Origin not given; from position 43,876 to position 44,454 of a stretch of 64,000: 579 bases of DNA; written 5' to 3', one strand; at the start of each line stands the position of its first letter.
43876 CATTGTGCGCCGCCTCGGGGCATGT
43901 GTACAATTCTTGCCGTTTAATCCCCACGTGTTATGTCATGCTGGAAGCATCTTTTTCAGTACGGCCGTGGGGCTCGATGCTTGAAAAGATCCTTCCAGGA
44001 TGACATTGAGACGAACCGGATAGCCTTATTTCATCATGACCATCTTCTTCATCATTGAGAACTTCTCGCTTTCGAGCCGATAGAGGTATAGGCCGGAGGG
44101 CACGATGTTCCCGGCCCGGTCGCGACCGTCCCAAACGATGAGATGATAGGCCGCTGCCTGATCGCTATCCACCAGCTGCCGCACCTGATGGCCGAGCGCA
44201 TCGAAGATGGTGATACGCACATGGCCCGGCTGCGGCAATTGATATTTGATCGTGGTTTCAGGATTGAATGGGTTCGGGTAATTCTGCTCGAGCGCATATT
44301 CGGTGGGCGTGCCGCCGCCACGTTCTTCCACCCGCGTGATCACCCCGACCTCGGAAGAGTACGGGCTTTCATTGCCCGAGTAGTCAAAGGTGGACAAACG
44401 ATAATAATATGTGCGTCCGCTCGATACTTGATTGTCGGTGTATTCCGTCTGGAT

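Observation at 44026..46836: Multihaem cytochrome c carrying a T9SS C-terminal sorting domain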

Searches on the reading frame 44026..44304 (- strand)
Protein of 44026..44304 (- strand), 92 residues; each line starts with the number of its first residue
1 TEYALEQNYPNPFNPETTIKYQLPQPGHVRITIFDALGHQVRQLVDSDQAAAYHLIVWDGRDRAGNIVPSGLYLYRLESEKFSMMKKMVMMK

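Call 83: search_solved_structures(query=window:44026-44304:-, max_evalue=10)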
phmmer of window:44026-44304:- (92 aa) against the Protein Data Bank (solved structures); distinct sequences matched with E-value up to 10: 12.
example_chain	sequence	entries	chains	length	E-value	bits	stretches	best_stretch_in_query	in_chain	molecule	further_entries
3osv_A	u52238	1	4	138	1.1e-05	28.8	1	26-78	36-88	Flagellar basal-body rod modification protein FlgD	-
7eh9_A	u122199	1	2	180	0.00017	25.1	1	19-76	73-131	Basal-body rod modification protein FlgD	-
7bhq_A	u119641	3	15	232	0.00032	24.1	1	19-76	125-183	Basal-body rod modification protein FlgD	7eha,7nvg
3c12_A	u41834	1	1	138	0.037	17.6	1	26-73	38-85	Flagellar protein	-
1xf1_A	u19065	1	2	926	0.21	15.2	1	53-79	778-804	C5a peptidase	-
8bty_A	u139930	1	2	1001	0.23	15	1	53-79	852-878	C5a peptidase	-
7bj3_A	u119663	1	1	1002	0.27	14.8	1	53-79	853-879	C5a peptidase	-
7yzx_A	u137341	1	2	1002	0.27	14.8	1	53-79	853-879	C5a peptidase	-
3eif_A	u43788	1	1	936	0.27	14.8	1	53-79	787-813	C5a peptidase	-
6za2_A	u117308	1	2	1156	0.85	13.2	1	9-90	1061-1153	Por secretion system protein porU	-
1sh8_A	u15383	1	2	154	0.9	13.1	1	12-80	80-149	hypothetical protein PA5026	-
5t87_A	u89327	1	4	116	1.6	12.4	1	12-64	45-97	CdiI immunity protein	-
